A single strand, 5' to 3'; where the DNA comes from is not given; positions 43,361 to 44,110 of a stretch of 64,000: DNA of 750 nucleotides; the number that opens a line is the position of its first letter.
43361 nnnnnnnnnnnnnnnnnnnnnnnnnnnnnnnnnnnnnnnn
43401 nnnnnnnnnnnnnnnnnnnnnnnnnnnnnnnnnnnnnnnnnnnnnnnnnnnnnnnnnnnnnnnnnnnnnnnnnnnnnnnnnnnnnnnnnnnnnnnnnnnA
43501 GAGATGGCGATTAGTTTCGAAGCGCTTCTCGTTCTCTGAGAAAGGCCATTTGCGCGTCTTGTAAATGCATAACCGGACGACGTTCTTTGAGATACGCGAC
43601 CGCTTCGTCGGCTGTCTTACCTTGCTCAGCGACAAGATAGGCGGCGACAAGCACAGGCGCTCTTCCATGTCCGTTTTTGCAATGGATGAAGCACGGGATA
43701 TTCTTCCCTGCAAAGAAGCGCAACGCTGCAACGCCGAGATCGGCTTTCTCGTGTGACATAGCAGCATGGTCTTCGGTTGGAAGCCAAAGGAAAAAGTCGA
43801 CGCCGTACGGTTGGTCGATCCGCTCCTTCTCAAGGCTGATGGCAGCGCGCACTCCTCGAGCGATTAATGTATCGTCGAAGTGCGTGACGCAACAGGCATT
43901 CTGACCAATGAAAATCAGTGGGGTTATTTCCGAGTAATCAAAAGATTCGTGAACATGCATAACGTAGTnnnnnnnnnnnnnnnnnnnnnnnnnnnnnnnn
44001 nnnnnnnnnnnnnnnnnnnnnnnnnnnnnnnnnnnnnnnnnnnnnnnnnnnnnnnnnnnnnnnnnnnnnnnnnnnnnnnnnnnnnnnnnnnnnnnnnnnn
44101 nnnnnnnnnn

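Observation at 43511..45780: Translationally coupled operon: Cys-rich peptide, FAD disulfide reductase, glutaredoxin, CX5R phosphatase (Grx-coupled arsenate-reductase-like triad)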

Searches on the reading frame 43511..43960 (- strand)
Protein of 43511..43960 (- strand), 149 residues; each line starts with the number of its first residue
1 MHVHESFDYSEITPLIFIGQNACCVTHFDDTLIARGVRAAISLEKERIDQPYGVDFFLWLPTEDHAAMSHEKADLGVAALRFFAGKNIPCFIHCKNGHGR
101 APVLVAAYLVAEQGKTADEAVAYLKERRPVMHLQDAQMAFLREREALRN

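Call 3: search_protein_families(library=pfam, proteins=[window:43511-43960:-], max_evalue=0.01)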
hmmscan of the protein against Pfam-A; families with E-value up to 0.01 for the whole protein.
window:43511-43960:- (149 aa): 5 families
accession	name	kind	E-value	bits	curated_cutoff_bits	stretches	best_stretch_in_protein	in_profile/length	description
PF00782.25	DSPc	-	9.4e-13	48.6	33.5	1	51-145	36-131/133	Dual specificity phosphatase, catalytic domain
PF22784.1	PTP-SAK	-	4.7e-09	36.9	27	1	31-143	26-138/153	Swiss Army Knife protein, DSP-PTPase phosphatase domain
PF22785.1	Tc-R-P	-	1.1e-08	36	27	1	31-111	18-103/106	Polymorphic toxin system, DSP-PTPase phosphatase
PF00102.32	Y_phosphatase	-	0.00036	20.7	20.9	1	85-141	167-228/234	Protein-tyrosine phosphatase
PF22741.1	PTP-NADK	-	0.00095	19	27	1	86-122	106-143/163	DSP-PTPase phosphatase fused to NAD+ Kinase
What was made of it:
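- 43511..43960 (-): DSP-fold Cys phosphatase (149 aa) of the 'CC-DSP' family: C23-C24, W59-x-P61, D64, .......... at residues 93-102, R128, Q137. PF00782 48.6 bits, cut-off 33.5 (call 3).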

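Call 4: search_protein_families(library=ncbifam, proteins=[window:43511-43960:-], max_evalue=0.01)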
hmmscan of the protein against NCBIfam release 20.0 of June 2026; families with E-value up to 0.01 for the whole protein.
window:43511-43960:- (149 aa): 1 family
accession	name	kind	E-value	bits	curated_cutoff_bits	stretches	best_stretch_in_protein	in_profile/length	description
NF009025.0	PRK12361.1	equivalog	2.8e-06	25.8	505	1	57-143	144-231/546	hypothetical protein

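Call 8: find_homologous_proteins(query=window:43511-43960:-)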
Query window:43511-43960:- (149 aa): 137 proteins with E <= 0.001 among 203 candidates; the best 120 are listed.
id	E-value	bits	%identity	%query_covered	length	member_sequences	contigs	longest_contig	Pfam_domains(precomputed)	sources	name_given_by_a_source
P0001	3.6e-96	337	100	100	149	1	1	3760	PF22784.2,PF22785.2,PF00782.26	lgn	-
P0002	5.7e-82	291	83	100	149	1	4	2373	PF22784.2,PF22785.2,PF00782.26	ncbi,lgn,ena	-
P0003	3.0e-81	289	83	100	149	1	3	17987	PF22784.2,PF22785.2,PF00782.26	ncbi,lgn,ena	ncbi:MAG: dual specificity protein phosphatase family protein [Patescibacteria group bacterium]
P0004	1.5e-77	277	80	100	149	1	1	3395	PF22784.2,PF22785.2,PF00782.26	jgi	jgi:protein-tyrosine phosphatase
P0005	4.5e-77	275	80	100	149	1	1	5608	PF22784.2,PF22785.2,PF00782.26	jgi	-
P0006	1.2e-66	241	72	95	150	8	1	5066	PF22784.2,PF22741.2,PF22785.2,PF00782.26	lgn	-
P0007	4.1e-66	239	69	95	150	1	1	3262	PF22784.2,PF22785.2,PF00782.26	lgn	-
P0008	1.1e-65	238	70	95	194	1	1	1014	PF22784.2,PF22785.2,PF00782.26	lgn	-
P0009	1.8e-65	237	69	95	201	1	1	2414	PF22784.2,PF22785.2,PF00782.26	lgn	-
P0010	2.4e-65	237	68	98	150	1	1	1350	PF22784.2,PF22785.2,PF00782.26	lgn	-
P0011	2.5e-65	237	70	95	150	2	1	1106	PF22784.2,PF22785.2,PF00782.26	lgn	-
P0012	5.1e-65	236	69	95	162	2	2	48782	PF22784.2,PF22785.2,PF00782.26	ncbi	-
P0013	1.9e-64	234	68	97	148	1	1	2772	PF22784.2,PF22785.2,PF00782.26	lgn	-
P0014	2.4e-64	234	69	96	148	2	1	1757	PF22784.2,PF22785.2,PF00782.26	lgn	-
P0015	8.7e-63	229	68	95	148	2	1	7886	PF22784.2,PF22785.2,PF00782.26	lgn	-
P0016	2.4e-62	227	68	95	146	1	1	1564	PF22784.2,PF22741.2,PF22785.2,PF00782.26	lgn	-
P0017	9.5e-56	206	60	95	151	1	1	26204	PF22784.2,PF22741.2,PF22785.2,PF00782.26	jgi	jgi:protein-tyrosine phosphatase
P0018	2.0e-50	189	59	91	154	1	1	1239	PF22784.2,PF22741.2,PF22785.2,PF00782.26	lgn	-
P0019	5.2e-48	181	55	93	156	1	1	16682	PF22784.2,PF22741.2,PF22785.2,PF00782.26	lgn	-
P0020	5.8e-48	181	53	96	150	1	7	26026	PF22784.2,PF22785.2,PF00782.26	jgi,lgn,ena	-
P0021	8.5e-45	170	57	97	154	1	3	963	PF22784.2,PF22741.2,PF22785.2,PF00782.26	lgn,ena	-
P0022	1.6e-44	169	58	93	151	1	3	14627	PF22784.2,PF22741.2,PF22785.2,PF00782.26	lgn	-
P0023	2.7e-44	169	58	92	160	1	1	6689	PF22784.2,PF22741.2,PF22785.2,PF00782.26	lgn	-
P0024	3.1e-44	169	57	91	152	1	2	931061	PF22784.2,PF22741.2,PF22785.2,PF00782.26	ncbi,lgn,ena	-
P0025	3.7e-44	168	55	93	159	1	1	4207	PF22784.2,PF22741.2,PF22785.2,PF00782.26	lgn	-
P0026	3.9e-44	168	52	93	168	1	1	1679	PF22784.2,PF22741.2,PF22785.2,PF00782.26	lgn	-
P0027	5.4e-44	168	55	91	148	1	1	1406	PF22784.2,PF22741.2,PF22785.2,PF00782.26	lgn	-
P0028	5.8e-44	168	54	92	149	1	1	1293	PF22784.2,PF22741.2,PF22785.2,PF00782.26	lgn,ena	-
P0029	1.5e-43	166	54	91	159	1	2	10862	PF22784.2,PF22741.2,PF22785.2,PF00782.26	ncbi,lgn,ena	ncbi:MAG: dual specificity protein phosphatase family protein [Patescibacteria group bacterium]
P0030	1.8e-43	166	56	96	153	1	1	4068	PF22784.2,PF22741.2,PF22785.2,PF00782.26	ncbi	-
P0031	3.5e-43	165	55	93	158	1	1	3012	PF22784.2,PF22785.2,PF00782.26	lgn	-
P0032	4.4e-43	165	53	93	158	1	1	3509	PF22784.2,PF22741.2,PF22785.2,PF00782.26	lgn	-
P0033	4.7e-43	165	54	97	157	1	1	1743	PF22784.2,PF22741.2,PF22785.2,PF00782.26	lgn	-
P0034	1.3e-42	163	57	93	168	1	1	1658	PF22784.2,PF22741.2,PF22785.2,PF00782.26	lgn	-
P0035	2.1e-42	163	56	91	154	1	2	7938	PF22784.2,PF22741.2,PF22785.2,PF00782.26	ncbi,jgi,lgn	-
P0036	2.2e-42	163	55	93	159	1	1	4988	PF22784.2,PF22785.2,PF00782.26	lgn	-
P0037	2.3e-42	162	53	97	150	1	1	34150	PF22784.2,PF22741.2,PF22785.2,PF00782.26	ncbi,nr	ncbi:MAG: dual specificity protein phosphatase family protein [Candidatus Liptonbacteria bacterium]|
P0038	2.7e-42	162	50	96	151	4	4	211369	PF22784.2,PF22741.2,PF22785.2,PF00782.26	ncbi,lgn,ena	-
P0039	3.9e-42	162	51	94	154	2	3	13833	PF22784.2,PF14566.12,PF22741.2,PF22785.2,PF00782.26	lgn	-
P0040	4.5e-42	162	55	94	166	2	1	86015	PF22784.2,PF22785.2,PF00782.26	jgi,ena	-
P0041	4.9e-42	161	56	91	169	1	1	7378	PF22784.2,PF22741.2,PF22785.2,PF00782.26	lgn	-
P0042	7.8e-42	161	55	91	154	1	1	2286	PF22784.2,PF22741.2,PF22785.2,PF00782.26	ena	-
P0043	1.2e-41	160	49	93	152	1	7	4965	PF22784.2,PF22741.2,PF22785.2,PF00782.26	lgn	-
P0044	1.3e-41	160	50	94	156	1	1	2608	PF22784.2,PF22741.2,PF22785.2,PF00782.26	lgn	-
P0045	1.4e-41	160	56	92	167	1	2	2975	PF22784.2,PF22785.2,PF00782.26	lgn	-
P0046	1.7e-41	160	51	97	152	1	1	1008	PF22784.2,PF14566.12,PF22741.2,PF22785.2,PF00782.26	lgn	-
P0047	2.3e-41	159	49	95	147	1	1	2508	PF22784.2,PF22741.2,PF22785.2,PF00782.26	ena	-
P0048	2.9e-41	159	54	93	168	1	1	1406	PF22784.2,PF22741.2,PF22785.2,PF00782.26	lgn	-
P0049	6.3e-41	158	52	92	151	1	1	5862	PF22784.2,PF22741.2,PF22785.2,PF00782.26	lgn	-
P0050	9.5e-41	157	49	93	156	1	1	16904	PF22784.2,PF22785.2,PF00782.26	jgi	jgi:hypothetical protein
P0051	1.1e-40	157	50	92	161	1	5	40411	PF22784.2,PF22741.2,PF22785.2,PF00782.26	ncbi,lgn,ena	ncbi:MAG: dual specificity protein phosphatase family protein [Patescibacteria group bacterium]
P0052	1.2e-40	157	50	93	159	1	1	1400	PF22784.2,PF22741.2,PF22785.2,PF00782.26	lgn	-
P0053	1.2e-40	157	51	96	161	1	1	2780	PF22784.2,PF22785.2,PF00782.26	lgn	-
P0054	1.2e-40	157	51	93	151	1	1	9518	PF22784.2,PF22741.2,PF22785.2,PF00782.26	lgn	-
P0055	1.3e-40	157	52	95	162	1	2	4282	PF22784.2,PF22741.2,PF22785.2,PF00782.26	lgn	-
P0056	1.9e-40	156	52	95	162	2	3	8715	PF22784.2,PF22785.2,PF00782.26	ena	-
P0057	3.6e-40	155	52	93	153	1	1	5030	PF22784.2,PF22741.2,PF22785.2,PF00782.26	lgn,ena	-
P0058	3.9e-40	155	48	100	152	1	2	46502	PF22784.2,PF22741.2,PF22785.2,PF00782.26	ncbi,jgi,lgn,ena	-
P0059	4.1e-40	155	52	91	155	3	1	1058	PF22784.2,PF22741.2,PF22785.2,PF00782.26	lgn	-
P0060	4.2e-40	155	50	93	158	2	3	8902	PF22784.2,PF22741.2,PF22785.2,PF00782.26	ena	-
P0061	5.2e-40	155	50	92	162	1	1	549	PF22784.2,PF22741.2,PF22785.2,PF00782.26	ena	-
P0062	5.8e-40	155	50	94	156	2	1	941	PF22784.2,PF22741.2,PF22785.2,PF00782.26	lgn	-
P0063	6.3e-40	155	50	96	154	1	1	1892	PF22784.2,PF22741.2,PF22785.2,PF00782.26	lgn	-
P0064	6.4e-40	155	50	91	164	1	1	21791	PF22784.2,PF22741.2,PF22785.2,PF00782.26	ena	-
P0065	9.1e-40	154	53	88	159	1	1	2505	PF22784.2,PF22741.2,PF22785.2,PF00782.26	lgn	-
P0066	1.3e-39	154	50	93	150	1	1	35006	PF22784.2,PF22741.2,PF22785.2,PF00782.26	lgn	-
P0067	1.4e-39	153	54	95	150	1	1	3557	PF22784.2,PF22741.2,PF22785.2,PF00782.26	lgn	-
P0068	1.8e-39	153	51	97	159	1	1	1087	PF22784.2,PF22741.2,PF22785.2,PF00782.26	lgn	-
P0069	2.1e-39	153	50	97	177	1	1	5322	PF22784.2,PF22741.2,PF22785.2,PF00782.26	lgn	-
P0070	2.2e-39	153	50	96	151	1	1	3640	PF22784.2,PF22741.2,PF22785.2,PF00782.26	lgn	-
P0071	2.7e-39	153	49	94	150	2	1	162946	PF22784.2,PF22741.2,PF22785.2,PF00782.26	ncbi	-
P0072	2.8e-39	152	52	93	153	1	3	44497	PF22784.2,PF22741.2,PF22785.2,PF00782.26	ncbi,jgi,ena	-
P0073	3.2e-39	152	50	93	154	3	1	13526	PF22784.2,PF22741.2,PF22785.2,PF00782.26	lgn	-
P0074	4.7e-39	152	58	77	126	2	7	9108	PF22784.2,PF22741.2,PF22785.2,PF00782.26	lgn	-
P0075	5.0e-39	152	46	97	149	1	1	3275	PF22784.2,PF22741.2,PF22785.2,PF00782.26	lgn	-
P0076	6.6e-39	151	53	93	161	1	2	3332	PF22784.2,PF22741.2,PF22785.2,PF00782.26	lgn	-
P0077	1.0e-38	151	48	93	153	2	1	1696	PF22784.2,PF14566.12,PF22741.2,PF22785.2,PF00782.26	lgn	-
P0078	1.1e-38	151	45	96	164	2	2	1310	PF22784.2,PF22741.2,PF22785.2,PF00782.26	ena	-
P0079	1.1e-38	150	53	91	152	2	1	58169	PF22784.2,PF22741.2,PF22785.2,PF00782.26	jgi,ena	jgi:hypothetical protein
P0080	1.2e-38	150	49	93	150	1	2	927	PF22784.2,PF22741.2,PF22785.2,PF00782.26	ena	-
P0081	1.5e-38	150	50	93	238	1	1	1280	PF22784.2,PF14566.12,PF22741.2,PF22785.2,PF00782.26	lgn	-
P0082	1.6e-38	150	53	88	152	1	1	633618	PF22784.2,PF22741.2,PF22785.2,PF00782.26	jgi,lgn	jgi:protein-tyrosine phosphatase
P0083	2.0e-38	150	50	93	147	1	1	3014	PF22784.2,PF22741.2,PF22785.2,PF00782.26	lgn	-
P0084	2.5e-38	149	49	93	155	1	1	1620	PF22784.2,PF14566.12,PF22741.2,PF22785.2,PF00782.26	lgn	-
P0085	2.8e-38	149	47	93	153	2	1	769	PF22784.2,PF22741.2,PF22785.2,PF00782.26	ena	-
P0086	4.9e-38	148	47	93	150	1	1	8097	PF22784.2,PF22741.2,PF22785.2,PF00782.26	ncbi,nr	ncbi:dual specificity protein phosphatase family protein [Candidatus Azambacteria bacterium]|nr:dual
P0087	5.8e-38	148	48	94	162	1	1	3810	PF22784.2,PF22741.2,PF22785.2,PF00782.26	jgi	jgi:protein-tyrosine phosphatase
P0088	6.5e-38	148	56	77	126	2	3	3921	PF22784.2,PF22741.2,PF22785.2,PF00782.26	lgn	-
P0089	7.3e-38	148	47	91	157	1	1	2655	PF22784.2,PF22741.2,PF22785.2,PF00782.26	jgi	-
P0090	9.0e-38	148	47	96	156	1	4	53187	PF22784.2,PF14566.12,PF22741.2,PF22785.2,PF00782.26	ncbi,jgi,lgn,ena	-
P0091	9.9e-38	147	51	93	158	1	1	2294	PF22784.2,PF22785.2,PF00782.26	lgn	-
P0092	1.4e-37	147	50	96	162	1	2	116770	PF22784.2,PF22785.2,PF00782.26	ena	-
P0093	2.8e-37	146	51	93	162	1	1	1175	PF22784.2,PF22741.2,PF22785.2,PF00782.26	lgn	-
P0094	3.1e-37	146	50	95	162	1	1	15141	PF22784.2,PF22785.2,PF00782.26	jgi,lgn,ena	-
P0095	4.6e-37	145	48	98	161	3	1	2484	PF22784.2,PF22785.2,PF00782.26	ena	-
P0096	6.9e-37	145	50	96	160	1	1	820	PF22784.2,PF22741.2,PF22785.2,PF00782.26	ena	-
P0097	8.6e-37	144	50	94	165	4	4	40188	PF22784.2,PF22741.2,PF22785.2,PF00782.26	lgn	-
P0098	8.9e-37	144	50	95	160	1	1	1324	PF22784.2,PF22741.2,PF22785.2,PF00782.26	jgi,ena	-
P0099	9.3e-37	144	49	92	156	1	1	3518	PF22784.2,PF22741.2,PF22785.2,PF00782.26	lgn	-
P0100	1.3e-36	144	48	97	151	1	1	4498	PF22784.2,PF22741.2,PF22785.2,PF00782.26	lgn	-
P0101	1.6e-36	143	47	94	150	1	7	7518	PF22784.2,PF22741.2,PF22785.2,PF00782.26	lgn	-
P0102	1.8e-36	143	49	94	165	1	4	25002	PF22784.2,PF22785.2,PF00782.26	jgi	jgi:hypothetical protein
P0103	2.5e-36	143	49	93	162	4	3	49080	PF22784.2,PF22741.2,PF22785.2,PF00782.26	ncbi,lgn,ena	-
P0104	2.7e-36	143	47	99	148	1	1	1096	PF22784.2,PF22741.2,PF22785.2,PF00782.26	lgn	-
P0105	2.8e-36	143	50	92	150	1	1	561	PF22784.2,PF22741.2,PF22785.2,PF00782.26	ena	-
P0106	4.1e-36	142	47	94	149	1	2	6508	PF22784.2,PF22741.2,PF22785.2,PF00782.26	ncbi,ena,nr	ncbi:dual specificity protein phosphatase family protein [Patescibacteria group bacterium]|nr:dual s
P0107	6.2e-36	142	48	94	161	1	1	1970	PF22784.2,PF22785.2,PF00782.26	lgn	-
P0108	7.3e-36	141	45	96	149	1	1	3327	PF22784.2,PF22741.2,PF22785.2,PF00782.26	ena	-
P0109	8.7e-36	141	48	97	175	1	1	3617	PF22784.2,PF22785.2,PF00782.26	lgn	-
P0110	8.7e-36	141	51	93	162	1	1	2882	PF22784.2,PF22785.2,PF00782.26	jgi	jgi:dual specificity MAP kinase phosphatase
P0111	1.0e-35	141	48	95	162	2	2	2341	PF22784.2,PF22785.2,PF00782.26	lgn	-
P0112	1.4e-35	141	49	91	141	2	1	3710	PF22784.2,PF22741.2,PF22785.2,PF00102.33,PF00782.26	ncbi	-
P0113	1.5e-35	140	51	93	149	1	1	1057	PF22784.2,PF22785.2,PF00782.26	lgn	-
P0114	1.8e-35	140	42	95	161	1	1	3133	PF22784.2,PF22741.2,PF22785.2,PF00782.26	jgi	-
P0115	2.2e-35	140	51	93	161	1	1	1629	PF22784.2,PF22785.2,PF00782.26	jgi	jgi:hypothetical protein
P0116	2.9e-35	139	48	96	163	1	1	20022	PF22784.2,PF22741.2,PF22785.2,PF00782.26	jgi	jgi:protein-tyrosine phosphatase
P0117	3.0e-35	139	47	92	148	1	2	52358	PF22784.2,PF22741.2,PF22785.2,PF00782.26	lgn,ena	-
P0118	6.0e-35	138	49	97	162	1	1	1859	PF22784.2,PF22741.2,PF22785.2,PF00782.26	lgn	-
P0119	7.7e-35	138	46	93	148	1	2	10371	PF22784.2,PF22741.2,PF22785.2,PF00782.26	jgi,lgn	jgi:dual specificity MAP kinase phosphatase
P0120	9.2e-35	138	46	94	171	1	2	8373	PF22784.2,PF22741.2,PF22785.2,PF00782.26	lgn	-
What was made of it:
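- Weak similarity to the DSP domain that is fused to NAD kinase (PF22741; calls 3, 8).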

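Call 10: find_encoding_contigs(protein=P0003, flank=6000, max_places=3)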
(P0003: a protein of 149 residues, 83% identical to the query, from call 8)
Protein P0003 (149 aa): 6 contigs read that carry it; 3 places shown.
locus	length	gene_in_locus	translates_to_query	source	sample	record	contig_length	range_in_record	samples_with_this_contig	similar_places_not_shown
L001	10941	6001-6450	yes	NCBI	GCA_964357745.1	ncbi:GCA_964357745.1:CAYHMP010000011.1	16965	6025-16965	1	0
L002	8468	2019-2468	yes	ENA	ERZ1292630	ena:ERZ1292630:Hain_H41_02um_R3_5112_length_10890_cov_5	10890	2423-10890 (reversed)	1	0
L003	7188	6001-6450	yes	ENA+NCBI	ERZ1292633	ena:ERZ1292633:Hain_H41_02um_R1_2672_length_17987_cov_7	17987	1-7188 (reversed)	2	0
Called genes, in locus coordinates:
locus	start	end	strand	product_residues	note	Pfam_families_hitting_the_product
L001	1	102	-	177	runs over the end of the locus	PF01931:NTPase_I-T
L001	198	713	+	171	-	PF04542:Sigma70_r2, PF08281:Sigma70_r4_2, PF04545:Sigma70_r4 (weak), PF13936:HTH_38 (weak)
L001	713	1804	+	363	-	PF14257:DUF4349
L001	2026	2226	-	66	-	-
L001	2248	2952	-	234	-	PF02683:DsbD_TM, PF13386:DsbD_2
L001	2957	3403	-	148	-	PF00085:Thioredoxin, PF13899:Thioredoxin_7 (weak)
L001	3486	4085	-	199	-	PF00027:cNMP_binding, PF13545:HTH_Crp_2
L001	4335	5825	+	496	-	PF01946:Thi4 (faint), PF00890:FAD_binding_2 (faint), PF07992:Pyr_redox_2, PF12831:FAD_oxidored (weak), PF13738:Pyr_redox_3, PF00070:Pyr_redox, PF01494:FAD_binding_3 (weak), PF02852:Pyr_redox_dim, +5 more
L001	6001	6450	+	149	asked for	PF22785:Tc-R-P, PF00782:DSPc, PF22784:PTP-SAK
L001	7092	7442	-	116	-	-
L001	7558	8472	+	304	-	PF04015:DUF362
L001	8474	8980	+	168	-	PF01467:CTP_transf_like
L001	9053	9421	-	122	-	-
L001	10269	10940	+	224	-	?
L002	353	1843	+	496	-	PF01946:Thi4 (faint), PF00890:FAD_binding_2 (faint), PF07992:Pyr_redox_2, PF12831:FAD_oxidored (weak), PF13738:Pyr_redox_3, PF00070:Pyr_redox, PF01494:FAD_binding_3 (weak), PF02852:Pyr_redox_dim, +5 more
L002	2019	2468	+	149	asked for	PF22785:Tc-R-P, PF00782:DSPc, PF22784:PTP-SAK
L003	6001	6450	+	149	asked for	PF22785:Tc-R-P, PF00782:DSPc, PF22784:PTP-SAK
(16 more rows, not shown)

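Call 11: find_encoding_contigs(protein=P0012, flank=6000, max_places=2)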
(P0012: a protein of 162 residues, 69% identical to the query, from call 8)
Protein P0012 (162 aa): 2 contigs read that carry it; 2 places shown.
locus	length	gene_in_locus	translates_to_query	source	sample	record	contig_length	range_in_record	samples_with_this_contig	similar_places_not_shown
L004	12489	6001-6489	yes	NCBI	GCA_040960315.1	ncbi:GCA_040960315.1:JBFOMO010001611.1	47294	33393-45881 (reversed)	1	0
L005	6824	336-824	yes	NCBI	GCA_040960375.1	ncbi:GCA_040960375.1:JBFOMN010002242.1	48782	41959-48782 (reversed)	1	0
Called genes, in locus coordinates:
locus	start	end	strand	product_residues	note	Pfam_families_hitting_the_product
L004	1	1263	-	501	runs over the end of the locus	PF02789:Peptidase_M17_N, PF00883:Peptidase_M17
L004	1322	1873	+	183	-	PF00293:NUDIX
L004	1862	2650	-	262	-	PF00117:GATase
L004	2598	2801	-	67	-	-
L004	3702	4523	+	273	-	PF13847:Methyltransf_31 (weak)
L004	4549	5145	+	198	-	PF00293:NUDIX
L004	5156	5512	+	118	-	-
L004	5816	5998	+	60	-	-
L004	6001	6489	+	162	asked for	PF00782:DSPc, PF22784:PTP-SAK, PF22785:Tc-R-P (weak)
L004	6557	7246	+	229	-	PF02517:Rce1-like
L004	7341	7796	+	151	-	PF23477:zf_Tbcl_2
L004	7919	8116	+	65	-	PF00313:CSD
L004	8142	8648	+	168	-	PF10648:Gmad2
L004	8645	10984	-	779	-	PF14870:PSII_BNR (weak), PF15902:Sortilin-Vps10 (faint), PF14870:PSII_BNR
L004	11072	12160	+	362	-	PF11141:DUF2914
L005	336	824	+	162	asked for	PF00782:DSPc, PF22784:PTP-SAK, PF22785:Tc-R-P (weak)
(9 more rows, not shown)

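Call 12: find_encoding_contigs(protein=P0024, flank=6000, max_places=2)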
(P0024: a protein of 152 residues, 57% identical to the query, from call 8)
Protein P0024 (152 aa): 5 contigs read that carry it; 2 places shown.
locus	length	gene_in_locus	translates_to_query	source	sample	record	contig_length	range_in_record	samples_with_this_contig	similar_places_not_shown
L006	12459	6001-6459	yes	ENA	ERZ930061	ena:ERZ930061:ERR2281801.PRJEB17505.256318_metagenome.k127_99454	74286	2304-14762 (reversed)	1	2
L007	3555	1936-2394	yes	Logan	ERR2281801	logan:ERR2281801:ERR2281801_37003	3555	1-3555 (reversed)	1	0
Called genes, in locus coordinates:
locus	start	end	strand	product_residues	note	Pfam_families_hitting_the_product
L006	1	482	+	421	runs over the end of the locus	PF12704:MacB_PCD, PF02687:FtsX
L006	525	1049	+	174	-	-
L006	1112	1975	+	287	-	PF00923:TAL_FSA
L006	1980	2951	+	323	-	PF01380:SIS (faint), PF10432:bact-PGI_C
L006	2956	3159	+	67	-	-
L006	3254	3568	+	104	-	PF01022:HTH_5, PF01047:MarR (weak), PF12802:MarR_2 (weak), PF12840:HTH_20 (weak)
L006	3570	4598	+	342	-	PF11376:DUF3179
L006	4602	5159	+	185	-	PF00085:Thioredoxin (weak), PF00578:AhpC-TSA, PF08534:Redoxin, PF13098:Thioredoxin_2 (weak)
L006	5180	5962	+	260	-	PF02683:DsbD_TM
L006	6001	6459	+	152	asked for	PF00782:DSPc, PF22785:Tc-R-P, PF22784:PTP-SAK, PF22741:PTP-NADK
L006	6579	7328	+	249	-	PF13462:Thioredoxin_4, PF13098:Thioredoxin_2 (weak), PF01323:DSBA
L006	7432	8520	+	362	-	PF21088:MS_channel_1st, PF00924:MS_channel_2nd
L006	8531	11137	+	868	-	PF13205:Big_5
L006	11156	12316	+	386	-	PF13188:PAS_8 (faint), PF13426:PAS_9 (faint), PF00989:PAS, PF08448:PAS_4, PF08447:PAS_3, PF00989:PAS (weak)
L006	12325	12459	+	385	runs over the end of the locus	PF01490:Aa_trans, PF03222:Trp_Tyr_perm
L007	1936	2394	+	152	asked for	PF00782:DSPc, PF22785:Tc-R-P, PF22784:PTP-SAK, PF22741:PTP-NADK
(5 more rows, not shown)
